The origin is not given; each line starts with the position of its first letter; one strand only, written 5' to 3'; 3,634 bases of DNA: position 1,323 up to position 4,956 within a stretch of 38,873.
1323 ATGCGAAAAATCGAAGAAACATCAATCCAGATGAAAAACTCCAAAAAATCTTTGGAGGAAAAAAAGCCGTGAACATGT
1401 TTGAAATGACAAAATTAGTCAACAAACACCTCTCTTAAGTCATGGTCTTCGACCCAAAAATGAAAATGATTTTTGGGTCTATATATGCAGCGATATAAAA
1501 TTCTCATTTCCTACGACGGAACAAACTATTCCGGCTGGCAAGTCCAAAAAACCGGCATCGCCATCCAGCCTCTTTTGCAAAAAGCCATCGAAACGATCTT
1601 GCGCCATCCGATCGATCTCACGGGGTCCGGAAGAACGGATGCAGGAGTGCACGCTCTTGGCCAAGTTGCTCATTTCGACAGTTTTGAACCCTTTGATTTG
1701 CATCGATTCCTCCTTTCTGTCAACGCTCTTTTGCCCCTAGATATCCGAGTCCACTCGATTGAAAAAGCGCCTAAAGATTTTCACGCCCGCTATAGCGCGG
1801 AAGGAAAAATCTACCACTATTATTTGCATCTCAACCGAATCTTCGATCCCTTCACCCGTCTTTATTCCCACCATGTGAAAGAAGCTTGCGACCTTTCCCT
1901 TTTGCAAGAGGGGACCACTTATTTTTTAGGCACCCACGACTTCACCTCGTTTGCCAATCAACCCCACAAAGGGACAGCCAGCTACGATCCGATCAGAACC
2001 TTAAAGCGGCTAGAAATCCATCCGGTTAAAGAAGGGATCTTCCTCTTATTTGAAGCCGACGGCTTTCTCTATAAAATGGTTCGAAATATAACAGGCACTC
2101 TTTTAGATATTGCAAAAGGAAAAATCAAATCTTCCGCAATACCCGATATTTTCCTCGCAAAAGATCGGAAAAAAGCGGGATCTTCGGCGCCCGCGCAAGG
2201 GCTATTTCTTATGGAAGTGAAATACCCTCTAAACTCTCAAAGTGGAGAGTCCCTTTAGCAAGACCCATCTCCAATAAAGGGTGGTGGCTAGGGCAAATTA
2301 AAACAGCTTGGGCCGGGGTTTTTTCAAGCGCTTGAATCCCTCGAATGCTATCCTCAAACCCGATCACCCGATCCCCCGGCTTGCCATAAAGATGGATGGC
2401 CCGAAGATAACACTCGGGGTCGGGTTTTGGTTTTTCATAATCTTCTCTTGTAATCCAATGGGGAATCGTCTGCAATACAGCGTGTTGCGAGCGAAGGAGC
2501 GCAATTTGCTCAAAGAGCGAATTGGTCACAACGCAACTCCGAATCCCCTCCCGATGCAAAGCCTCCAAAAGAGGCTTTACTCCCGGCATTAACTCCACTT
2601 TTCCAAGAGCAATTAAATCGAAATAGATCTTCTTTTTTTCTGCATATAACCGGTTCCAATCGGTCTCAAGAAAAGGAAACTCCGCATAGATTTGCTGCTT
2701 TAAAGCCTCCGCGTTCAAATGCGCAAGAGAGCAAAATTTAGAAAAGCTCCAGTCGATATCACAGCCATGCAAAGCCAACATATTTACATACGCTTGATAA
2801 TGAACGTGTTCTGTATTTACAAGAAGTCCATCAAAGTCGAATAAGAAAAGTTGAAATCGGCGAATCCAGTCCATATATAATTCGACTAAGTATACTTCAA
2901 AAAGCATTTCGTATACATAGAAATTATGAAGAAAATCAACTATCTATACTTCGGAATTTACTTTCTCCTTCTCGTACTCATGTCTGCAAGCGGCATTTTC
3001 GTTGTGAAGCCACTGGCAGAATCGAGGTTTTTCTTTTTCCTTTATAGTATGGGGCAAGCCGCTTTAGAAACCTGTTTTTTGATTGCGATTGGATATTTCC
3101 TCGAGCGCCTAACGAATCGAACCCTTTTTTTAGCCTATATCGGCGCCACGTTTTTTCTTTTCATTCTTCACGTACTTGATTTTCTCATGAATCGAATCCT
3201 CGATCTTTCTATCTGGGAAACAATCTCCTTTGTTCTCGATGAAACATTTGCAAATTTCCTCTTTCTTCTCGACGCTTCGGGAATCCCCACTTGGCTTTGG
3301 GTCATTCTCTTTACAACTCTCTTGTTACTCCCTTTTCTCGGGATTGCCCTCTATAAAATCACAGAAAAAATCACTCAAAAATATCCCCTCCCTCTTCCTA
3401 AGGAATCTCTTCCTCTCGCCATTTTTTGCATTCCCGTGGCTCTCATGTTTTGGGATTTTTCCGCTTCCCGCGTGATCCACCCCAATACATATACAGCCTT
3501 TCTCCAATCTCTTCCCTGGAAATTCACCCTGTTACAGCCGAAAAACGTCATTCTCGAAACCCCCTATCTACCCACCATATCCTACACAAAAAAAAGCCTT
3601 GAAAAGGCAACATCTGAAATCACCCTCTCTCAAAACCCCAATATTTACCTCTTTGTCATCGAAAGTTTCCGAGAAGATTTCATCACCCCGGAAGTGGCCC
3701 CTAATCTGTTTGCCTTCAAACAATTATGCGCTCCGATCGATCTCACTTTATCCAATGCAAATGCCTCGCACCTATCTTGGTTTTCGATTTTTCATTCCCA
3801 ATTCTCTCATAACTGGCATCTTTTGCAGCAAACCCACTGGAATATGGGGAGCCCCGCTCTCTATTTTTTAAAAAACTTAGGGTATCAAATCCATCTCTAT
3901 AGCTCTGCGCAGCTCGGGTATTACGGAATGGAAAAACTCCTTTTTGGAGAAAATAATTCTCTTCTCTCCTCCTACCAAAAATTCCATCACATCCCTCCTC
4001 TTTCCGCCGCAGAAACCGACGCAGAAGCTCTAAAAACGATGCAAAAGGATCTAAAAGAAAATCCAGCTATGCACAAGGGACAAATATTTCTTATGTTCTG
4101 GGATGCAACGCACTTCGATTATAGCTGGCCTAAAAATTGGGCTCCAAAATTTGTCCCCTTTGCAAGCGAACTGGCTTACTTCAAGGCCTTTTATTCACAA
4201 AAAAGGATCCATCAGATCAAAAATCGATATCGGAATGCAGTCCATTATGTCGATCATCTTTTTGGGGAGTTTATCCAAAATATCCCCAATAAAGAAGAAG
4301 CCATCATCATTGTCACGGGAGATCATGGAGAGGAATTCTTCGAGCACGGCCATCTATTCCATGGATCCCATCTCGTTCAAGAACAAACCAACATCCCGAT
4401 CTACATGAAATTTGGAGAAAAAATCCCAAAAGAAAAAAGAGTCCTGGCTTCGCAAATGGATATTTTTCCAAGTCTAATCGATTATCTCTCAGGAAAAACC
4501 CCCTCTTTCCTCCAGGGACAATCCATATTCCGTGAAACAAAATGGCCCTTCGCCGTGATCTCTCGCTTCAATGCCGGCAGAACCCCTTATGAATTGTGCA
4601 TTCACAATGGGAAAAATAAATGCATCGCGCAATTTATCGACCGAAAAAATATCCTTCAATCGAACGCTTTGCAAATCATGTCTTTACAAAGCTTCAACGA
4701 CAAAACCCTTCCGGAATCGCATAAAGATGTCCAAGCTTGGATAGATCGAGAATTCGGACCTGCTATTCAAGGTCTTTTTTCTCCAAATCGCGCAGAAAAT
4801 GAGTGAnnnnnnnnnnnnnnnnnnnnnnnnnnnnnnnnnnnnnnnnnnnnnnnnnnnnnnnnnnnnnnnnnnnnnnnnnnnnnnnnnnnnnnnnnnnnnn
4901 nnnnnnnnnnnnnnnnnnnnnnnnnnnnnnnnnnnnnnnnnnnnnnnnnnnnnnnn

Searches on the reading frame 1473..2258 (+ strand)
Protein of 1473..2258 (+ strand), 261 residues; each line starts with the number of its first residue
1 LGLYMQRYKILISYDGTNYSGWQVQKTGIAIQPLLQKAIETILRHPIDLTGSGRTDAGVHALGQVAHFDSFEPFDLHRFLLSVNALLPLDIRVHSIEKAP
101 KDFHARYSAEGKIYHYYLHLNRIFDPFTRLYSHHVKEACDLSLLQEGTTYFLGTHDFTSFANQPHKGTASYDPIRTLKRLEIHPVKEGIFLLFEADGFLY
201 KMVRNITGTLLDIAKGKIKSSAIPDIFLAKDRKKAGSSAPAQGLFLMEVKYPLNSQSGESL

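Call 79: search_protein_families(library=pfam, proteins=[window:1473-2258:+], max_evalue=0.00001)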
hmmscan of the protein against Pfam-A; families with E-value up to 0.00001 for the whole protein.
window:1473-2258:+ (261 aa): 1 family
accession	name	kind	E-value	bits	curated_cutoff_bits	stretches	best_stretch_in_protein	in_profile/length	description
PF01416.25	PseudoU_synth_1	-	4e-36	124.2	23.3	2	150-252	4-108/108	tRNA pseudouridine synthase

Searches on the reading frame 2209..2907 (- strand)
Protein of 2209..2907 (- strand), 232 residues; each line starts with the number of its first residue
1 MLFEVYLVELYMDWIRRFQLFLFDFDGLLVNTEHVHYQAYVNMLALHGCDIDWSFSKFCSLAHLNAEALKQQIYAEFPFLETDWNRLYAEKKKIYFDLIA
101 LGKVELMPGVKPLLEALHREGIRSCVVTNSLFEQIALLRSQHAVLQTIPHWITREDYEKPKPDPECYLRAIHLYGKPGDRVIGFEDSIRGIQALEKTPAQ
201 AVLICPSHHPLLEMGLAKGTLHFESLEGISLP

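Call 79: search_protein_families(library=pfam, proteins=[window:2209-2907:-], max_evalue=0.00001)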
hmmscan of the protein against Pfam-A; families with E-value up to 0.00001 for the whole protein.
window:2209-2907:- (232 aa): 2 families
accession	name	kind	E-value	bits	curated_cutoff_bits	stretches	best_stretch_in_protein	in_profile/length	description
PF13419.12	HAD_2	-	1.1e-22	81.5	23.8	1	22-198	2-172/178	Haloacid dehalogenase-like hydrolase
PF00702.32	Hydrolase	-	6.8e-22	79.2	26.4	1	19-195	2-188/191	haloacid dehalogenase-like hydrolase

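Call 81: search_protein_families(library=ncbifam, proteins=[window:2209-2907:-], max_evalue=0.0001)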
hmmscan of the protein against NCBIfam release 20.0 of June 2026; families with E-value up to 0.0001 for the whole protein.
window:2209-2907:- (232 aa): 16 families
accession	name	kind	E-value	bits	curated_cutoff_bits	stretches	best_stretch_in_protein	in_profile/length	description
TIGR02009.1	PGMB-YQAB-SF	subfamily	9.2e-23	81.4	153.35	1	21-203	4-185/186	beta-phosphoglucomutase family hydrolase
TIGR01990.1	bPGM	equivalog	3.2e-19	69.6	189.4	1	20-203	3-185/187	beta-phosphoglucomutase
TIGR01509.1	HAD-SF-IA-v3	subfamily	7.4e-16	58.7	29.4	1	84-204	44-154/154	HAD-IA family hydrolase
NF053653.1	InDiPhoBT2121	equivalog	2.7e-13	50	245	1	20-197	3-179/216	inorganic diphosphatase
NF008610.0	PRK11587.1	equivalog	1.6e-12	47.2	282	1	19-201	4-178/219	sugar phosphatase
NF008087.0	PRK10826.1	equivalog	1.4e-11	44.4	191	1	17-208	6-194/222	hexitol phosphatase HxpB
NF008000.0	PRK10725.1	equivalog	1.9e-10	41.1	215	1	17-200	4-181/188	fructose-1-phosphate/6-phosphogluconate phosphatase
NF007854.0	PRK10563.1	equivalog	4.5e-08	33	211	1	18-205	4-186/221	6-phosphogluconate phosphatase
NF046057.1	bifunc_MtlD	equivalog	7.9e-08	31.2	800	1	21-225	10-211/683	bifunctional mannitol-1-phosphate dehydrogenase/phosphatase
TIGR01454.1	AHBA_synth_RP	hypoth_equivalog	1.5e-07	31.3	246.65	1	101-192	71-162/205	AHBA synthesis associated protein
NF009804.0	PRK13288.1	equivalog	6.6e-07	29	218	0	104-193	81-170/215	pyrophosphatase PpaX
NF009695.0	PRK13222.1-2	equivalog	3e-06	26.9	225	1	17-194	5-183/226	phosphoglycolate phosphatase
TIGR01449.2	PGP_bact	equivalog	6.4e-06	25.8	180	1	22-194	2-174/213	phosphoglycolate phosphatase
TIGR02253.1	CTE7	subfamily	8.2e-06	25.7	169.75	1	21-175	5-164/221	TIGR02253 family HAD-type hydrolase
TIGR01422.2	phosphonatase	equivalog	9.8e-05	21.7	220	0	79-204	73-199/251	phosphonoacetaldehyde hydrolase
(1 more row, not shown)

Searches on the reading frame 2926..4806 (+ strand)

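Call 79: search_protein_families(library=pfam, proteins=[window:2926-4806:+], max_evalue=0.00001)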
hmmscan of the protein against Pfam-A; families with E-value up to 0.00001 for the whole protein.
window:2926-4806:+ (626 aa): 1 family
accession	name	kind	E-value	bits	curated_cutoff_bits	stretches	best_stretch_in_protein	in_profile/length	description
PF00884.28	Sulfatase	-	7.9e-19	68.5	25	1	276-521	44-299/301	Sulfatase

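Call 81: search_protein_families(library=ncbifam, proteins=[window:2926-4806:+], max_evalue=0.0001)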
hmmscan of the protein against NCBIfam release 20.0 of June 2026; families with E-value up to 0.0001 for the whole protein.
window:2926-4806:+ (626 aa): 9 families
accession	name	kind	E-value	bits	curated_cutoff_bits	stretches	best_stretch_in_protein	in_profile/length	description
NF010322.0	PRK13759.1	equivalog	1.5e-09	36.9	481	1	421-535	256-377/486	arylsulfatase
NF007160.0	PRK09598.1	equivalog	1.6e-09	36.6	561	1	344-527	317-508/523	phosphoethanolamine--lipid A transferase EptA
TIGR03417.1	chol_sulfatase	equivalog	1.6e-08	33.9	433.45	1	424-534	244-360/500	choline-sulfatase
NF045661.1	HdlasePehA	equivalog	1.2e-07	30.8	900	1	424-535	273-389/506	phosphoric/sulfuric ester hydrolase PehA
NF008593.0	PRK11560.1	equivalog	1.3e-07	30.3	493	1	369-496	375-496/563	kdo(2)-lipid A phosphoethanolamine 7''-transferase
NF007933.0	PRK10649.1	subfamily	1.1e-06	27.5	404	1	360-474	360-469/577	phosphoethanolamine transferase CptA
NF028537.1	P_eth_NH2_trans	domain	1.3e-05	24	500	1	429-534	407-525/527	phosphoethanolamine--lipid A transferase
NF038075.1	fam_STM4013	hypoth_equivalog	3.9e-05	23.3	250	1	420-480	185-245/261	STM4013/SEN3800 family hydrolase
NF047438.1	polymyxin_MCR12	exception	8.1e-05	21.1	1200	0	424-495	412-489/548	MCR-12 family phosphoethanolamine--lipid A transferase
